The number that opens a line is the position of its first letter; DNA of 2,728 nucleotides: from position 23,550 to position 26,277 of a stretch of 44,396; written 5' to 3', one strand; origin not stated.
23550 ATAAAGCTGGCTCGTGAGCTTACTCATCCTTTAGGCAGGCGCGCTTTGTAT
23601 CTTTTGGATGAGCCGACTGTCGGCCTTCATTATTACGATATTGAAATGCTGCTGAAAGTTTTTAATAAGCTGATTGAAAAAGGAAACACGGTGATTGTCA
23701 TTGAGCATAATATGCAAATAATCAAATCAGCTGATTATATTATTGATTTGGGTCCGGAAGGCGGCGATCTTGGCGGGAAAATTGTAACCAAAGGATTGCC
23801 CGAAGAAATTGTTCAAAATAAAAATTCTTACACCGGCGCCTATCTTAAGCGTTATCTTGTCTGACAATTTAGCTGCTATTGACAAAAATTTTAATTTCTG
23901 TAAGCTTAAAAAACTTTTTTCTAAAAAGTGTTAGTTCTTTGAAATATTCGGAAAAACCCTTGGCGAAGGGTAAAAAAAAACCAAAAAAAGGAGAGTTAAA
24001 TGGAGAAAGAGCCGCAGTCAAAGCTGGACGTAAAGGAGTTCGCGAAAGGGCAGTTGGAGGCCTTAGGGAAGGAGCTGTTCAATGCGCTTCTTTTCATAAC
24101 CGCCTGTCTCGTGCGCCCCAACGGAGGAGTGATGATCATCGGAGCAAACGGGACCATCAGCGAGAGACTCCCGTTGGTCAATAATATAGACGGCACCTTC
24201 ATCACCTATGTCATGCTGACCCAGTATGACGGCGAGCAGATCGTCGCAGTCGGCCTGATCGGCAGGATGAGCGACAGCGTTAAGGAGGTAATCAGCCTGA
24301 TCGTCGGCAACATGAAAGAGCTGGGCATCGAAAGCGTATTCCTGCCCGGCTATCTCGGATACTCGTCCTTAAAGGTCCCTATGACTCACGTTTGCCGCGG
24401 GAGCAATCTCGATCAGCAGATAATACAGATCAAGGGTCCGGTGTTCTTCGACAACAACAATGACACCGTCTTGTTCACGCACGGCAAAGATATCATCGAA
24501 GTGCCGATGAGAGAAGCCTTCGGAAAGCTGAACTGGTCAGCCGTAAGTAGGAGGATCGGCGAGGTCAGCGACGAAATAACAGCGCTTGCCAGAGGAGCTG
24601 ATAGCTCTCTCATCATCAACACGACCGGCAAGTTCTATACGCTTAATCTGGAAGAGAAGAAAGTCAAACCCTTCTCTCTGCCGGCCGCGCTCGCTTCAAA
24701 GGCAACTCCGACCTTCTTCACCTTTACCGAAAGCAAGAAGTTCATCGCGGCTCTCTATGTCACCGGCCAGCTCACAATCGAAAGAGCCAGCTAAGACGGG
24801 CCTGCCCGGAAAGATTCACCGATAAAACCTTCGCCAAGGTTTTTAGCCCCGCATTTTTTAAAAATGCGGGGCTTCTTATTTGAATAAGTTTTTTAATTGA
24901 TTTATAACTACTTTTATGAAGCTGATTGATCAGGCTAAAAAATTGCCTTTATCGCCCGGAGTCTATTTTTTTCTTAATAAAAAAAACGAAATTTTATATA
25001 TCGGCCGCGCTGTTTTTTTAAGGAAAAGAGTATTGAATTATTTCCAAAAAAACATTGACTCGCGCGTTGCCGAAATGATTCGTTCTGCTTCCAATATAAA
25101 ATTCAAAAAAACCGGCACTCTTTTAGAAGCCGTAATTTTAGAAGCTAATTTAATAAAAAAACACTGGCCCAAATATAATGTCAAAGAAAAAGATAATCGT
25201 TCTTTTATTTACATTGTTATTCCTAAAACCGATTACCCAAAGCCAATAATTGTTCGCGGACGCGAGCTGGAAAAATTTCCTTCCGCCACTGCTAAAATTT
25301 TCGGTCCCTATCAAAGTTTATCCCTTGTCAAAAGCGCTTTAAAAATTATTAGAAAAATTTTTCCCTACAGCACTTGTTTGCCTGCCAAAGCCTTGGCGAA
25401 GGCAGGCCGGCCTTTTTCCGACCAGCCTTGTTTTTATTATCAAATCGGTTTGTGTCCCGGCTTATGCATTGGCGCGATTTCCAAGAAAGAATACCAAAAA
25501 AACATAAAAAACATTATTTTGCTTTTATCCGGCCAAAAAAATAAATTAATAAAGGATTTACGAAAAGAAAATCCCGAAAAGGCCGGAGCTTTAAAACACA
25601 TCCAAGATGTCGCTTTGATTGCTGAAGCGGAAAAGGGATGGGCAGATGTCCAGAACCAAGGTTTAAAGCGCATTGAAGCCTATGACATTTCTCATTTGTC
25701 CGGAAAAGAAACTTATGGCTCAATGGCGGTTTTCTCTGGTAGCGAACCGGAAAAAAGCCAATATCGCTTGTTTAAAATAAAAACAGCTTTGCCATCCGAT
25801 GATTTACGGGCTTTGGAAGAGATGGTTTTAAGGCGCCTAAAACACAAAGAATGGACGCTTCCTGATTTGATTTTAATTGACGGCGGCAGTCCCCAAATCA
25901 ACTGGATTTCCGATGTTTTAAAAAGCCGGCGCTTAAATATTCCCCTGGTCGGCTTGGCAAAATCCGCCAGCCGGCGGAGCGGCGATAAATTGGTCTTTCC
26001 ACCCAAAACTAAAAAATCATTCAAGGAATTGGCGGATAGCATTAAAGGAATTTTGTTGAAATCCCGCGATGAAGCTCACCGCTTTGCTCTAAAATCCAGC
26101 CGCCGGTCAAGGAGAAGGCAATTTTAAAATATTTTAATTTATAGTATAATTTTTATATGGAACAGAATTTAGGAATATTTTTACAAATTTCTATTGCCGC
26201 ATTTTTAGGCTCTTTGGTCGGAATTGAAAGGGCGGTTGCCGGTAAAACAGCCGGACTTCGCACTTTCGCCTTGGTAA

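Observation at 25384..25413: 12-mer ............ family: in-frame copy in UvrC plus intergenic copies 1.4 kb upstream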

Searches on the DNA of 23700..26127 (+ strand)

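Call 29: search_rna_families(source=window, start=23700, end=25600, threshold=evalue, max_evalue=1)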
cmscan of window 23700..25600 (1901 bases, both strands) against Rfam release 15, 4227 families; matches with E-value up to 1: 2.
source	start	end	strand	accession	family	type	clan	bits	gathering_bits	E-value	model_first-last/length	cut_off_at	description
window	24816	24879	+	RF02837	anti-hemB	Gene; sRNA;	-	20.4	49.5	0.075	1-81/81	no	Burkholderia RNA 7 (anti-hemB)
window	24845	24952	-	RF01822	RsaJ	Gene; sRNA;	-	18.5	100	0.14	1-287/287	no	RNA Staph. aureus A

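Call 57: search_with_rna_model(model_id=R1, sources=[L001, L002, L003], filters=off, max_evalue=5, show_alignments=8)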
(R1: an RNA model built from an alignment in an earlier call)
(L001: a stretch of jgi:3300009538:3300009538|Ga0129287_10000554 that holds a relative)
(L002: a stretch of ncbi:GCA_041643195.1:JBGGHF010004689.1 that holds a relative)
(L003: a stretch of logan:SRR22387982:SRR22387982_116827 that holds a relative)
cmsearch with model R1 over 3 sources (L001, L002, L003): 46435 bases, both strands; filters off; matches with E-value up to 5: 7.
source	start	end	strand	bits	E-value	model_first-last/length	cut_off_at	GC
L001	10472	10505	+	52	3.1e-10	1-34/34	no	0.65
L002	2328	2361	+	49.2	1.4e-09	1-34/34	no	0.62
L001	10476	10509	-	17.4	0.048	1-34/34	no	0.65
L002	2332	2365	-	14.9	0.2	1-34/34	no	0.62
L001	14361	14381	-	10.8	1.8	1-34/34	no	0.67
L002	3603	3647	+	10.7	1.9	1-34/34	no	0.76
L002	3619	3651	-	10.5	2.1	1-34/34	no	0.76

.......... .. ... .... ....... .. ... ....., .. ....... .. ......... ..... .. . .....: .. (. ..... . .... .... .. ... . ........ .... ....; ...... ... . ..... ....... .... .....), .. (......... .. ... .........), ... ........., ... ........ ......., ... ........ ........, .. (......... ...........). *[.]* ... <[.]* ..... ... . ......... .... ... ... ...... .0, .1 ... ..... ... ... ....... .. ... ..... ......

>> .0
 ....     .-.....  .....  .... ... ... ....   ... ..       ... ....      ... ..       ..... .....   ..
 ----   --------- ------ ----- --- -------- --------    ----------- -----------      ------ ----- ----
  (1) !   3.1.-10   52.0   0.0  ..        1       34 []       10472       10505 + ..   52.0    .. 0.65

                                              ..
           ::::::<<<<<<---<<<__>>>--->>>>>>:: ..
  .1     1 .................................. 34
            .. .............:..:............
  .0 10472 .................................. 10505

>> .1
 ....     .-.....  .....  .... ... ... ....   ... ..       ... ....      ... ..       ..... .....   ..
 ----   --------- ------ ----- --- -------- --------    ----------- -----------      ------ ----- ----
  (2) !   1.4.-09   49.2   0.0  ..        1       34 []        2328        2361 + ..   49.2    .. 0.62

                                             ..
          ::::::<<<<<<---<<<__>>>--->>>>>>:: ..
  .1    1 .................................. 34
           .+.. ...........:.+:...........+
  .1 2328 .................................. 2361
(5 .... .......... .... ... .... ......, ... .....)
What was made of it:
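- Tried and rejected: The L002 intergenic site 3603-3647 is a composite variant with a nested hairpin (call 57).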
